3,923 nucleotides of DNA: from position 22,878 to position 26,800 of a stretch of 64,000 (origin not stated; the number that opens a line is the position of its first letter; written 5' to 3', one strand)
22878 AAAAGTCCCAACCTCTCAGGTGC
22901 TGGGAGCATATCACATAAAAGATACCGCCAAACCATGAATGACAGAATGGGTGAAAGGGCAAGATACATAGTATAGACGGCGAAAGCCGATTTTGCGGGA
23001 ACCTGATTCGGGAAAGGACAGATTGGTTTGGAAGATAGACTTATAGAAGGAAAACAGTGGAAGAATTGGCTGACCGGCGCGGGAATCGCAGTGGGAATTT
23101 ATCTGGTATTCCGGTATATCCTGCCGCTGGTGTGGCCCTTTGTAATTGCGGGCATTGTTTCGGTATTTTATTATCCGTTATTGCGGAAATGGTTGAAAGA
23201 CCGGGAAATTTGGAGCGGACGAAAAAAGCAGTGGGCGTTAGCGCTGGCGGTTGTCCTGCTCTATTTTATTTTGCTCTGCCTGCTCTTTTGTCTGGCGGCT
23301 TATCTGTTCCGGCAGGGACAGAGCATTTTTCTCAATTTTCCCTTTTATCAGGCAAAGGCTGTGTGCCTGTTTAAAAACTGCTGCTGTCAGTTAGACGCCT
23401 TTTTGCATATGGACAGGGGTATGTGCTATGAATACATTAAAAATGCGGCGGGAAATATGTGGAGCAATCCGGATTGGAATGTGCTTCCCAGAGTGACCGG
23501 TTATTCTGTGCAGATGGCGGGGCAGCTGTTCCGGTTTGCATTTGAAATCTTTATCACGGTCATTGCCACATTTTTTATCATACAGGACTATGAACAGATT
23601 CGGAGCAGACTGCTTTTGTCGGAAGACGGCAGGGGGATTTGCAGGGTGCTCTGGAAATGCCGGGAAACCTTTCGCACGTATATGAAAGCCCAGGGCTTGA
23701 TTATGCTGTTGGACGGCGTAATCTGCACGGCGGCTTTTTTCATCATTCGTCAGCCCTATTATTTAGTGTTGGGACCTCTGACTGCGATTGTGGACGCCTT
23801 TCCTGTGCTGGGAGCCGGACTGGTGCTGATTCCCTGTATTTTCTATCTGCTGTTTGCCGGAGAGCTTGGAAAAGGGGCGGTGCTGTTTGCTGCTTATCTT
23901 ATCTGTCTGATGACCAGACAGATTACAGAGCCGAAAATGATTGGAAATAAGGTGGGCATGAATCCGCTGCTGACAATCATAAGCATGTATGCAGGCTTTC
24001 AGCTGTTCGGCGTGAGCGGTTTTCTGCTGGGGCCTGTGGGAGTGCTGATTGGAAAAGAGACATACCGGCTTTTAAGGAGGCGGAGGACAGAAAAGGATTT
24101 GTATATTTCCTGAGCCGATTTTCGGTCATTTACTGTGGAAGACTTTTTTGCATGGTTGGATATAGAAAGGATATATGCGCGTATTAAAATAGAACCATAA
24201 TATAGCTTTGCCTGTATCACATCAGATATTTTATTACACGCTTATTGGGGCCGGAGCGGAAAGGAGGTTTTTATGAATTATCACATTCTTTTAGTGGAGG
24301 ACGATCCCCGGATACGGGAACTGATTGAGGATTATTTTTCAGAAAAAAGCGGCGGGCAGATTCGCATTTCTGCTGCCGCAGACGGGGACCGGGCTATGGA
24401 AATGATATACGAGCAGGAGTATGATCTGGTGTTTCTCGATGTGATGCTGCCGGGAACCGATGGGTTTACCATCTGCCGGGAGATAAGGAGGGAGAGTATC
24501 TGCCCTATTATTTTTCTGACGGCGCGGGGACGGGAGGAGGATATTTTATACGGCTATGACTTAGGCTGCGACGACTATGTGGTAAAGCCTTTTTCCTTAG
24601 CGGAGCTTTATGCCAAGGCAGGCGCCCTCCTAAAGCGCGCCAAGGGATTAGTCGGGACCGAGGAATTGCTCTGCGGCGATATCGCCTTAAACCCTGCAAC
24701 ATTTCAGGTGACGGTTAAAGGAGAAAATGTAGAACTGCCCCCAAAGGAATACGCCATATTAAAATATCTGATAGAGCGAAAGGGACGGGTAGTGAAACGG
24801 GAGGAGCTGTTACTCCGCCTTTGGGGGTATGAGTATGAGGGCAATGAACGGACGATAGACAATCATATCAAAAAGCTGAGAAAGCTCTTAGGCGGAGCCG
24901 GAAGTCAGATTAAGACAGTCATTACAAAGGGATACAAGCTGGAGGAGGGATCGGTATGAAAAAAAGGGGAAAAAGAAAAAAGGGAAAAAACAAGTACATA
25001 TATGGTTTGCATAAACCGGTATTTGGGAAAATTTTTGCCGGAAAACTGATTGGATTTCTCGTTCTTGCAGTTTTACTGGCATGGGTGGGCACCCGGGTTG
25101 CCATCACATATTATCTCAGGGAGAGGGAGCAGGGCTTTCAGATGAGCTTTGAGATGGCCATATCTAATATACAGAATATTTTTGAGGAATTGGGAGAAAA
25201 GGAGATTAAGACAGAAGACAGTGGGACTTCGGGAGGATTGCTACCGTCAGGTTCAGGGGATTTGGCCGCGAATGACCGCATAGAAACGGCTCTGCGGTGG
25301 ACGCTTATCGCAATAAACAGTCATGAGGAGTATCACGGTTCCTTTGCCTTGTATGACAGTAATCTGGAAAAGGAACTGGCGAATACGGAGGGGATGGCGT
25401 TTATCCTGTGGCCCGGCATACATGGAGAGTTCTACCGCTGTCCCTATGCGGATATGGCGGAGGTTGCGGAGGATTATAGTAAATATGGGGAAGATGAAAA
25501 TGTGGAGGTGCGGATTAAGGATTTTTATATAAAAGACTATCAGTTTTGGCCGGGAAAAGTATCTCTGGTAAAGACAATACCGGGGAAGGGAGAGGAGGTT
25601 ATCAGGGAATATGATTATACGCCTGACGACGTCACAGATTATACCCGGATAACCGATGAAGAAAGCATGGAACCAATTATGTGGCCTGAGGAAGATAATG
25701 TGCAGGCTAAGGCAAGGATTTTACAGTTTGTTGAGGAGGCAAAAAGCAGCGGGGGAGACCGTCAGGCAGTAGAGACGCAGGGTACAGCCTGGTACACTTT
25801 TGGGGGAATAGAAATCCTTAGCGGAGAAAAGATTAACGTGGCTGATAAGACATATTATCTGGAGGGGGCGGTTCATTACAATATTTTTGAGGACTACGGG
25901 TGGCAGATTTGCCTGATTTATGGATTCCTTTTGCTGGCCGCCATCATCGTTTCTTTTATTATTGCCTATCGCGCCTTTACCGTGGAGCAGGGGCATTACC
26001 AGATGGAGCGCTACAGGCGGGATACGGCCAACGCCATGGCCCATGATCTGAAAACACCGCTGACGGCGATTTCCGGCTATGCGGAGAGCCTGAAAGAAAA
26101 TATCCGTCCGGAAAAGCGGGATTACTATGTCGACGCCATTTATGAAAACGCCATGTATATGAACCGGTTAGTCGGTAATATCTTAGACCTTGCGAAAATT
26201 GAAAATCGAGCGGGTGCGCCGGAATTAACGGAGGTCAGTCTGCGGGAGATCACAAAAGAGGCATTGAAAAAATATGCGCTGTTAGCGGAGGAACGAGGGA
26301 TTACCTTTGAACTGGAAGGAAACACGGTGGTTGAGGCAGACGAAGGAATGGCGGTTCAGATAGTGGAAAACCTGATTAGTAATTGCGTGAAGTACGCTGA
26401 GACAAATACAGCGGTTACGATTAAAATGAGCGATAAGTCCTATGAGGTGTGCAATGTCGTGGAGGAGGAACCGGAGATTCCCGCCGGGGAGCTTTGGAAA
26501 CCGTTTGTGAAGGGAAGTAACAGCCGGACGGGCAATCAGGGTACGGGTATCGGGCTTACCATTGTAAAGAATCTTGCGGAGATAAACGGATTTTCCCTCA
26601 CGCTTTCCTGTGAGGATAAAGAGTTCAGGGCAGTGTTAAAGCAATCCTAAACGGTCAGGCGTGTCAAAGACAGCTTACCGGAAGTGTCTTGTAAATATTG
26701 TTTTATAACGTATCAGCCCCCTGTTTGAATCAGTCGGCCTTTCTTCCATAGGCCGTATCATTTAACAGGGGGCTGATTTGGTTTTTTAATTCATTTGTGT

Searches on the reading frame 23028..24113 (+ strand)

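Call 63: search_protein_families(library=pfam, proteins=[window:23028-24113:+], max_evalue=0.0001)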
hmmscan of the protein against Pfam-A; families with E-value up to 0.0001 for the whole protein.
window:23028-24113:+ (361 aa): 1 family
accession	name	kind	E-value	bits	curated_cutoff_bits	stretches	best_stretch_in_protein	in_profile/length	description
PF01594.21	AI-2E_transport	-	9.1e-40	137.2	34.3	1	21-347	11-324/327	AI-2E family transporter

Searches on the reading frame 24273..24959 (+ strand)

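Call 64: search_protein_families(library=pfam, proteins=[window:24273-24959:+], max_evalue=0.0001)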
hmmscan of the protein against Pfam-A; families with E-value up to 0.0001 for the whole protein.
window:24273-24959:+ (228 aa): 2 families
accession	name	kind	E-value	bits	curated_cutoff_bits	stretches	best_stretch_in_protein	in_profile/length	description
PF00072.30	Response_reg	-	2.4e-27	95.8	30.2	1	5-115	1-109/111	Response regulator receiver domain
PF00486.34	Trans_reg_C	-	1.3e-23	83.3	26.2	1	150-223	1-77/77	Transcriptional regulatory protein, C terminal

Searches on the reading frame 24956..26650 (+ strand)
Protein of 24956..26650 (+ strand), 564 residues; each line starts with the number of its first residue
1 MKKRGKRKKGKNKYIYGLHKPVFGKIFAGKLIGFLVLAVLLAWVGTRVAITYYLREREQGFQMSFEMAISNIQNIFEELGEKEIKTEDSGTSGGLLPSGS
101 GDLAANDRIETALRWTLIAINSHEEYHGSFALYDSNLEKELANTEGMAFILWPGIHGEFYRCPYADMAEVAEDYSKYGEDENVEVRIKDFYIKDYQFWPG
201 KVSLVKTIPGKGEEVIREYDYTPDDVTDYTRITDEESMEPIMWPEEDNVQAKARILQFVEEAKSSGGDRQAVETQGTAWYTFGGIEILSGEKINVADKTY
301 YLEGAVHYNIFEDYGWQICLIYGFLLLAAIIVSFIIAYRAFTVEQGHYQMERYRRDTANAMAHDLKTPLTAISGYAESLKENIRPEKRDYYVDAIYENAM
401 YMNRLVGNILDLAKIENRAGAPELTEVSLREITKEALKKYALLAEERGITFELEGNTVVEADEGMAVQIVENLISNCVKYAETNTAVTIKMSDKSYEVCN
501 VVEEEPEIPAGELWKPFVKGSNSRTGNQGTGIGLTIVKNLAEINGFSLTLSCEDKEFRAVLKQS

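Call 24: find_encoding_contigs(protein=window:24956-26650:+, flank=10000, max_places=6)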
Protein window:24956-26650:+ (564 aa): no gene with exactly this product is on record in the collection.

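Call 54: search_protein_families(library=pfam, proteins=[window:24956-26650:+], max_evalue=0.001)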
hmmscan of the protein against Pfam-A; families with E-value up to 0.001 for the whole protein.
window:24956-26650:+ (564 aa): 2 families
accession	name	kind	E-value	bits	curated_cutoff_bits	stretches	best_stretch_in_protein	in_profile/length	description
PF00512.31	HisKA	-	1.9e-17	63.5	26.9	1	354-417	2-65/66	His Kinase A (phospho-acceptor) domain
PF02518.31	HATPase_c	-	5.6e-11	43.3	26.4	1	462-554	2-97/111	Histidine kinase-, DNA gyrase B-, and HSP90-like ATPase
